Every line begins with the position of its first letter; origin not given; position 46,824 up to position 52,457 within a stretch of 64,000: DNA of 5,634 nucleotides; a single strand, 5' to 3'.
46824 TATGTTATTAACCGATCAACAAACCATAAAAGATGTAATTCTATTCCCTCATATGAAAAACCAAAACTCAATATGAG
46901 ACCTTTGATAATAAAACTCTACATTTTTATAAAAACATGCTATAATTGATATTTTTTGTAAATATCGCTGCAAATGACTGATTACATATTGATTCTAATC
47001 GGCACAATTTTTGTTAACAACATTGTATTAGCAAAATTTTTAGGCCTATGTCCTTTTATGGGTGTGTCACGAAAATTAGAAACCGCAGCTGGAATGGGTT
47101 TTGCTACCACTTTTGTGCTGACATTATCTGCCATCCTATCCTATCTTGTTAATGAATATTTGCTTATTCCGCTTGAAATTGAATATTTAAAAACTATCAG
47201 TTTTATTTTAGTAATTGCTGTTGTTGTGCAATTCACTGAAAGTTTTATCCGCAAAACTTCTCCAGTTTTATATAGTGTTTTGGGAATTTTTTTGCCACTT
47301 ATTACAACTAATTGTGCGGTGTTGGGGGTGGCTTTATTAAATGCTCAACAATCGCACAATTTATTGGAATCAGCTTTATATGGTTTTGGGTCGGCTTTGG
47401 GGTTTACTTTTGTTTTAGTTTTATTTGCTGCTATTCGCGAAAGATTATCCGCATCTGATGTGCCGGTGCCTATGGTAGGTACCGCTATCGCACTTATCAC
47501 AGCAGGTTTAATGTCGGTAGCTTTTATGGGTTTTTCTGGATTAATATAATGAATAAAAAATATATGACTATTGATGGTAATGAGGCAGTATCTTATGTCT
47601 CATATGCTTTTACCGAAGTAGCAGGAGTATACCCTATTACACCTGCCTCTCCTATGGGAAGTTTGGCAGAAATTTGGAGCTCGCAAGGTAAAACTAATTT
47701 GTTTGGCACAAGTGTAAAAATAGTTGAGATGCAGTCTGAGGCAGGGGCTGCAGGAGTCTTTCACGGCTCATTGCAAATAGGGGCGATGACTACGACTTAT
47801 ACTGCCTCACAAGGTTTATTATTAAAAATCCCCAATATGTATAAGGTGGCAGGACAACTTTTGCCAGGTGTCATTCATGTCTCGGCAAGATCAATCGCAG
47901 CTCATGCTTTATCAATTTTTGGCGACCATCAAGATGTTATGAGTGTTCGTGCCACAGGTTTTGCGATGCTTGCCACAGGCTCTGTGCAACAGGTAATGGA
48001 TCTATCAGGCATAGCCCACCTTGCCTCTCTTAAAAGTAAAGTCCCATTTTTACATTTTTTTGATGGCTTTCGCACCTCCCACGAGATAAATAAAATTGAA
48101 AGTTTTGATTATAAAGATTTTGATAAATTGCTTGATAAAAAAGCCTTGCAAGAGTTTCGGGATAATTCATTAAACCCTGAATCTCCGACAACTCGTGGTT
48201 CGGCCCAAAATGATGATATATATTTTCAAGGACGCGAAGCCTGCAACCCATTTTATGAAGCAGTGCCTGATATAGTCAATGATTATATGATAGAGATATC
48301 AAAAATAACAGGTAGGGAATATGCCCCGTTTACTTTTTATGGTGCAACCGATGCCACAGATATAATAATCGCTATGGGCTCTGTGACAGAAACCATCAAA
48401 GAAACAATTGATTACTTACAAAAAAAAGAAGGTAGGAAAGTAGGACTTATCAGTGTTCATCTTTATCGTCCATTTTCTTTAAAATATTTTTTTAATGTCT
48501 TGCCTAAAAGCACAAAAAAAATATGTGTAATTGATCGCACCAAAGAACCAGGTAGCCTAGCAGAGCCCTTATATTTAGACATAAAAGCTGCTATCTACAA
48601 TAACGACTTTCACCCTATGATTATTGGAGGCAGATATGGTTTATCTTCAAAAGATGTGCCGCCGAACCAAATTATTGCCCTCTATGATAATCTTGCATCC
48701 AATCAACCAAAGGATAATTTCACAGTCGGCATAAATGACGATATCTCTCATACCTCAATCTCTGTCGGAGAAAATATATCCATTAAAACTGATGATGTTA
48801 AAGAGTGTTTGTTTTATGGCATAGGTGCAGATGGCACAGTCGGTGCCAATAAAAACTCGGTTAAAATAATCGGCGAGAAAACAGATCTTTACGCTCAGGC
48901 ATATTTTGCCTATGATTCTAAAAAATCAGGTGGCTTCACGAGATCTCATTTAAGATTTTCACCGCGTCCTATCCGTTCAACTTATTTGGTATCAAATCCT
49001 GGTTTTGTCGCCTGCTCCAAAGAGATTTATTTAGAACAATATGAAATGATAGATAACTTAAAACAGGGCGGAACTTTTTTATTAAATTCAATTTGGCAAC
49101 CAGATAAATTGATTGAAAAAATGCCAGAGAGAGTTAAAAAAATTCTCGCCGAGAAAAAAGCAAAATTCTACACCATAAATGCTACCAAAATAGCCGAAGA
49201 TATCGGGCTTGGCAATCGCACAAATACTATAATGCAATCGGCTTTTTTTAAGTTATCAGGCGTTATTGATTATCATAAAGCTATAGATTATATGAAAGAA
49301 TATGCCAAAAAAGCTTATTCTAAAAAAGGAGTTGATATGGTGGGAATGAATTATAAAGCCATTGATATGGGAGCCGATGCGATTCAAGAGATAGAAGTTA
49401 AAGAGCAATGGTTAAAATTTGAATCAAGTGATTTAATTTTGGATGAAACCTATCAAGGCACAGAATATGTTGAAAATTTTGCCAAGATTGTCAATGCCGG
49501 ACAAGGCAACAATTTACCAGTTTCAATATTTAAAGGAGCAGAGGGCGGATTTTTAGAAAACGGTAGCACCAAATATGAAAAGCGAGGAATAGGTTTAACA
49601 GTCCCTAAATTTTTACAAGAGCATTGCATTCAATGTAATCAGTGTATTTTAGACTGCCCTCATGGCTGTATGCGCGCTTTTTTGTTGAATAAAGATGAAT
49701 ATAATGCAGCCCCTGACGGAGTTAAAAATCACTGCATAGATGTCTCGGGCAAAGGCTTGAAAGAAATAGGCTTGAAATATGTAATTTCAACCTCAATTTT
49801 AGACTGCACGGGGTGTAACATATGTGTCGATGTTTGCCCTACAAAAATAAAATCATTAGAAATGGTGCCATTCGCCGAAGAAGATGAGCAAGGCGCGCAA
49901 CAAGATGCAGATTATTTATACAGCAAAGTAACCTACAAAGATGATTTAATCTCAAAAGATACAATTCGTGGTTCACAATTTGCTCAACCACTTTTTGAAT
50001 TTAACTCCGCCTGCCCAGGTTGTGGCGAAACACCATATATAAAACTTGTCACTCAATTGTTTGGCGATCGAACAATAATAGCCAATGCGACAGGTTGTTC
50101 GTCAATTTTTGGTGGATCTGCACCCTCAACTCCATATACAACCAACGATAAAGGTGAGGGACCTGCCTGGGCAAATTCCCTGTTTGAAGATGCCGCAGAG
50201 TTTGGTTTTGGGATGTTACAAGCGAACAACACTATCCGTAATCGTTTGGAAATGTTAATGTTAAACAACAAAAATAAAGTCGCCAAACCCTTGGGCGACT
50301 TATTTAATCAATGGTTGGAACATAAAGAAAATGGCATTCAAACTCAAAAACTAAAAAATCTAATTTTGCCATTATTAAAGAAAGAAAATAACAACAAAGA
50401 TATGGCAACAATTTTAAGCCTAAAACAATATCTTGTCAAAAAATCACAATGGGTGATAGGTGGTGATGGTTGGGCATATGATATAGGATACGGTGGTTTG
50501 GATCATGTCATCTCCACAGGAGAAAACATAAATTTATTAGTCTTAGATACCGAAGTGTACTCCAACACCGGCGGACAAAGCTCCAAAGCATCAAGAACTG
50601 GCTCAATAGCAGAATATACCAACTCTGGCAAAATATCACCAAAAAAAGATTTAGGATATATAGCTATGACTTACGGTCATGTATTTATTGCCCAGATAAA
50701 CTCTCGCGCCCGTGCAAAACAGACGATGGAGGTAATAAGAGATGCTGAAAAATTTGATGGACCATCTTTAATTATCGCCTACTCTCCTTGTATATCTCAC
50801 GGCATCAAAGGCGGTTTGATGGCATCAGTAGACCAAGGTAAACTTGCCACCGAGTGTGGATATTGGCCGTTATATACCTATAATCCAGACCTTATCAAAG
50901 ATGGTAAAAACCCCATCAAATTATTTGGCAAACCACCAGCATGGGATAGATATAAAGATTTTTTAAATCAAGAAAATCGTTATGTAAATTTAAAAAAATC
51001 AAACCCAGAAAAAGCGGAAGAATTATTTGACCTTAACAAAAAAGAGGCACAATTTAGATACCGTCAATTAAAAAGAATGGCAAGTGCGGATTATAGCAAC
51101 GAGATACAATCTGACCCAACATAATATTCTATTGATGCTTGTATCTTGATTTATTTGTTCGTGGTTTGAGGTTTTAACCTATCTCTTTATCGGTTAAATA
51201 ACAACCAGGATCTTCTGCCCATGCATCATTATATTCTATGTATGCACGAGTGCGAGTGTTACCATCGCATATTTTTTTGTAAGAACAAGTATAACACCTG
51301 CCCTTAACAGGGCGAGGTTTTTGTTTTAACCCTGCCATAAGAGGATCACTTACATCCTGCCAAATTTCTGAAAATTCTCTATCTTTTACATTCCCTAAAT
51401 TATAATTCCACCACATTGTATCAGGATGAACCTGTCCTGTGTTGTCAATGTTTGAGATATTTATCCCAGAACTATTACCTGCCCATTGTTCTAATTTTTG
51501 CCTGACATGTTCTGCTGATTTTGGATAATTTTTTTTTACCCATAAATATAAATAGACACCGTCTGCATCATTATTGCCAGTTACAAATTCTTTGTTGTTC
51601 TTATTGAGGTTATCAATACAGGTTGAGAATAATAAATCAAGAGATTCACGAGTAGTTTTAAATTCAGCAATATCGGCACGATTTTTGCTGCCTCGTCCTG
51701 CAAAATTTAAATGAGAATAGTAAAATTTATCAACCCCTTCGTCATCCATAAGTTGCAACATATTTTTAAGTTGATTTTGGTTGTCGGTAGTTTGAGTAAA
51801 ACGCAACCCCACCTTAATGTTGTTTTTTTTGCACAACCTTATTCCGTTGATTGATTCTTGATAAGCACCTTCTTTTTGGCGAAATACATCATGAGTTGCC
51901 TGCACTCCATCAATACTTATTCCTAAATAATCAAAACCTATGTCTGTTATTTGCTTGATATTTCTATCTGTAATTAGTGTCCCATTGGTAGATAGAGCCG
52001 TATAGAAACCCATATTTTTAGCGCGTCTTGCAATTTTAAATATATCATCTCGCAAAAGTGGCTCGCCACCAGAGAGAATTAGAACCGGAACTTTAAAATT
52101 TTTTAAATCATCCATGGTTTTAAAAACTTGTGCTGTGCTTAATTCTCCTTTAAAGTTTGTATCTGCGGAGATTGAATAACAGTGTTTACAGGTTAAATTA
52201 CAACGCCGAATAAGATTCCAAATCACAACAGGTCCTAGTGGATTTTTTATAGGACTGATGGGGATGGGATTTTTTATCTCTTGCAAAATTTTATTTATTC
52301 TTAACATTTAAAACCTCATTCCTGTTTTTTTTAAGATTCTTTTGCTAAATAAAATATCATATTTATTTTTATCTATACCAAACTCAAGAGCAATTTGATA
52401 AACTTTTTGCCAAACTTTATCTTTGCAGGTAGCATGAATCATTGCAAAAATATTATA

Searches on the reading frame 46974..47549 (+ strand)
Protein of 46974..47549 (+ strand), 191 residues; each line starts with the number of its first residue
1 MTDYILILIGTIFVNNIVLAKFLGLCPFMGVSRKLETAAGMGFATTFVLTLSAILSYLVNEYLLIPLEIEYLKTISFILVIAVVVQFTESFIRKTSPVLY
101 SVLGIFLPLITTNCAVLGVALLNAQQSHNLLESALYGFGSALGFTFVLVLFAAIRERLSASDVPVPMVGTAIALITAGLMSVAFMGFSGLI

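Call 16: search_protein_families(library=ncbifam, max_evalue=1e-10, proteins=[window:46974-47549:+])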
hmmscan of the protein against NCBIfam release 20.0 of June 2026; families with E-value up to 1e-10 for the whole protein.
window:46974-47549:+ (191 aa): 11 families
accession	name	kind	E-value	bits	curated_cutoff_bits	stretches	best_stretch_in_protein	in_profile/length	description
NF003481.0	PRK05151.1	equivalog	9.2e-95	316.3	240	1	1-191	1-191/193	electron transport complex subunit RsxA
TIGR01943.1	rnfA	subfamily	2.3e-84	282.6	229.3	1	3-191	2-190/190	RnfABCDGE type electron transport complex subunit A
NF041835.1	rnfA_Methano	equivalog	2.8e-56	191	300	1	6-188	8-190/195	Rnf electron transport complex subunit RnfA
TIGR01940.1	nqrE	equivalog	6.1e-51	173.6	247.55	1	3-190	2-199/200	NADH:ubiquinone reductase (Na(+)-transporting) subunit E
NF002200.0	PRK01061.1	equivalog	2.4e-43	148.6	351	1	6-190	13-209/250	Na(+)-translocating NADH-quinone reductase subunit E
NF009108.0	PRK12456.1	equivalog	4e-37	128.3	398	1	3-190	4-197/199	Na(+)-translocating NADH-quinone reductase subunit E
NF009070.0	PRK12405.1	subfamily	2.7e-28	98.7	184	1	5-160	5-154/231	electron transport complex subunit RsxE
TIGR01948.1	rnfE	subfamily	2.7e-27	95.6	213.4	1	9-163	5-153/196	RnfABCDGE type electron transport complex subunit E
NF041839.1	rnfE_Methano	equivalog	1.2e-19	70.9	350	1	11-172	9-162/203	Rnf electron transport complex subunit RnfE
NF006777.0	PRK09292.1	equivalog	4.3e-18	65.8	235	1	7-160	10-157/209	NADH:ubiquinone reductase (Na(+)-transporting) subunit D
TIGR01939.1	nqrD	equivalog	5.4e-18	65.6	244.85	1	5-161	7-157/207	NADH:ubiquinone reductase (Na(+)-transporting) subunit D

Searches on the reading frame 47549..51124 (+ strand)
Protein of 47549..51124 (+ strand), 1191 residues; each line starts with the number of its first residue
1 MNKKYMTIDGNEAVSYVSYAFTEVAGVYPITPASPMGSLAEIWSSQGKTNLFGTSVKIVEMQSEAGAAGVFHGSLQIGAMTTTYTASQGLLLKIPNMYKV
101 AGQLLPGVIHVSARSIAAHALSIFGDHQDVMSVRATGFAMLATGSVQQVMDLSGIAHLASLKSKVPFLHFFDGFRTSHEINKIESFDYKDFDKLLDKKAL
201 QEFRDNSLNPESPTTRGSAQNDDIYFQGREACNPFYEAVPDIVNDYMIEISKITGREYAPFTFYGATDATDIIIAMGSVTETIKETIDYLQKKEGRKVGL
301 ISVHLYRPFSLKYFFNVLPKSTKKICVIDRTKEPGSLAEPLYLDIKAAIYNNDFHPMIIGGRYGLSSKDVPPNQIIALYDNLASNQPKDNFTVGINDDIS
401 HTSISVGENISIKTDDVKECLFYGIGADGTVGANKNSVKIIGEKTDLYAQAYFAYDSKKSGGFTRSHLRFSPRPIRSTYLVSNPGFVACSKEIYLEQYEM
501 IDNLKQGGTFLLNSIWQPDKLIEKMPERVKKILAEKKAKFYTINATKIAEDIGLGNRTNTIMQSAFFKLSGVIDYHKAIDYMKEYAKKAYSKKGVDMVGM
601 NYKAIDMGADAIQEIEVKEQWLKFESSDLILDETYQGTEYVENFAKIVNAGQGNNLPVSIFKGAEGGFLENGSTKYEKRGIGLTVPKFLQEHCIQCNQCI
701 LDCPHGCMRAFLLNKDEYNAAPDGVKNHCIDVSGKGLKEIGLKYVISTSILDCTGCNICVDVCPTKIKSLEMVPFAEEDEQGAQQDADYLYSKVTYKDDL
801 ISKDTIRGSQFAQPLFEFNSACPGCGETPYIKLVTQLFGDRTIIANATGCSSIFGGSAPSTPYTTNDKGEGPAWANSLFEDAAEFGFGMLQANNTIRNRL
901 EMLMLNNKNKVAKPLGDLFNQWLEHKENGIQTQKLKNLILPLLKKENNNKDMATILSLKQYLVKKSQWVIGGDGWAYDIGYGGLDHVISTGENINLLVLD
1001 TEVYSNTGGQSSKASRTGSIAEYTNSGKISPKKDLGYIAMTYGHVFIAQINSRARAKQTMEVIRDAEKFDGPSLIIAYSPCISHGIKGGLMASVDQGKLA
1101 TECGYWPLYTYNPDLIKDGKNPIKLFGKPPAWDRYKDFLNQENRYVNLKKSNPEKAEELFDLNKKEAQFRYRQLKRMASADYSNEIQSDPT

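Call 16: search_protein_families(library=ncbifam, max_evalue=1e-10, proteins=[window:47549-51124:+])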
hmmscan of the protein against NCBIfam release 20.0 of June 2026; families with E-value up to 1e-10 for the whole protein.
window:47549-51124:+ (1191 aa): 14 families
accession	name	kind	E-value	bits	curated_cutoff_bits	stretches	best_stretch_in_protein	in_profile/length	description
TIGR02176.1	pyruv_ox_red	equivalog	0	1713.6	911.35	1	6-1178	2-1166/1167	pyruvate:ferredoxin (flavodoxin) oxidoreductase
NF040682.1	PorA_Arch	equivalog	1.3e-50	172.5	550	1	6-384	4-373/387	pyruvate synthase subunit PorA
NF007201.0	PRK09622.1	equivalog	1.2e-42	146.3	590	1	8-394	13-390/405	2-oxoacid:ferredoxin oxidoreductase subunit alpha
NF006233.0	PRK08367.1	equivalog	1.7e-39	135.8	625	1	8-374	7-364/394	pyruvate ferredoxin oxidoreductase subunit alpha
NF045764.1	PhenlGlyoxDHPadG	equivalog_domain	2.3e-35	121.9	700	1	5-370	2-367/398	NADH-dependent phenylglyoxylate dehydrogenase subunit alpha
NF006232.0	PRK08366.1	equivalog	1.3e-31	109.6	646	1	7-382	9-374/394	2-ketoisovalerate ferredoxin oxidoreductase subunit alpha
NF008819.1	PRK11865.1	equivalog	3e-31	108.8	405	1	964-1165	91-294/300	pyruvate synthase subunit PorB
NF008818.0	PRK11864.1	subfamily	4.1e-26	91.8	405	1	966-1158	92-283/300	3-methyl-2-oxobutanoate dehydrogenase subunit beta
TIGR02175.1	PorC_KorC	subfamily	4.1e-18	65.8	81.1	1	419-605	3-175/177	2-oxoacid:acceptor oxidoreductase, gamma subunit, pyruvate/2-ketoisovalerate family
NF045792.1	OxalOxredbeta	equivalog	1.6e-16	60.2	590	1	969-1162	106-298/311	oxalate oxidoreductase subunit beta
TIGR03710.1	OAFO_sf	subfamily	6.3e-15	54.7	482.75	0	2-329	190-521/561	2-oxoacid:acceptor oxidoreductase subunit alpha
NF045791.1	OxalOxredalpha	equivalog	2.3e-14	53.3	500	1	16-371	16-364/395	oxalate oxidoreductase subunit alpha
NF006321.0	PRK08534.1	equivalog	1.3e-13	51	225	1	418-605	2-177/181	pyruvate ferredoxin oxidoreductase subunit gamma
NF040683.1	PorC_Meth_Thtga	equivalog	1.7e-12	47.4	270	1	419-605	3-173/177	pyruvate synthase subunit PorC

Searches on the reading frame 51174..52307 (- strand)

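Call 16: search_protein_families(library=ncbifam, max_evalue=1e-10, proteins=[window:51174-52307:-])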
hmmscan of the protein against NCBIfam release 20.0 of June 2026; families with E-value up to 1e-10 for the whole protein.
window:51174-52307:- (377 aa): 49 families (the best 25 are shown)
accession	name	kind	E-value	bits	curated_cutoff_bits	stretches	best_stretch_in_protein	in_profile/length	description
TIGR04051.1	rSAM_NirJ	equivalog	2.5e-179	595.7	515.45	1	25-377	1-354/354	heme d1 biosynthesis radical SAM protein NirJ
TIGR04054.1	rSAM_NirJ1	equivalog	3.8e-120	401.1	650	1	23-376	33-387/387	putative heme d1 biosynthesis radical SAM protein NirJ1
TIGR04546.1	rSAM_ahbC_deAc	equivalog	1.3e-112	376.5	650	1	26-376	39-390/390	12,18-didecarboxysiroheme deacetylase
TIGR04347.1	pseudo_SAM_Halo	equivalog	1.8e-100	337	525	1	26-376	38-390/390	TIGR04347 family pseudo-SAM/SPASM protein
TIGR04545.1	rSAM_ahbD_hemeb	equivalog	1.5e-58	198.9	500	1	28-370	2-336/339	heme b synthase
TIGR04053.2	TIGR04053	equivalog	1.6e-55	188.8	395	1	27-370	9-363/366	TIGR04053 family radical SAM/SPASM domain-containing protein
TIGR04055.1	rSAM_NirJ2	equivalog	9.5e-50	170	500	2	27-213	1-187/326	putative heme d1 biosynthesis radical SAM protein NirJ2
NF050035.1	rSAM_WgK_link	exception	2.1e-35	122.4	650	1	31-374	14-366/367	radical SAM/SPASM peptide maturase WgkB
TIGR04133.1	rSAM_w_lipo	hypoth_equivalog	9.7e-33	113.5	425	1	28-351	26-331/350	TIGR04133 family radical SAM/SPASM protein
TIGR04303.1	GeoRSP_rSAM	equivalog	1.4e-31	110.3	400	1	27-370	6-325/325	GeoRSP system radical SAM/SPASM protein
TIGR04250.1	SCM_rSAM_ScmE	equivalog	1.2e-30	106.6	400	1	32-358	9-334/358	SynChlorMet cassette radical SAM/SPASM protein ScmE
TIGR02109.1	PQQ_syn_pqqE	equivalog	1.6e-29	103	381.35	1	28-372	9-333/358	pyrroloquinoline quinone biosynthesis protein PqqE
NF045574.1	sacti_mat_StsB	exception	1e-28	100.4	625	1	28-213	98-282/466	StsB family radical SAM/SPASM domain sactipeptide maturase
TIGR03913.1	rad_SAM_trio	equivalog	3.4e-28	98.3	591.75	1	28-351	21-335/477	GDL motif peptide-associated radical SAM/SPASM maturase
TIGR03962.1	mycofact_rSAM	equivalog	3.5e-28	98.8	265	1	28-371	14-333/339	mycofactocin radical SAM maturase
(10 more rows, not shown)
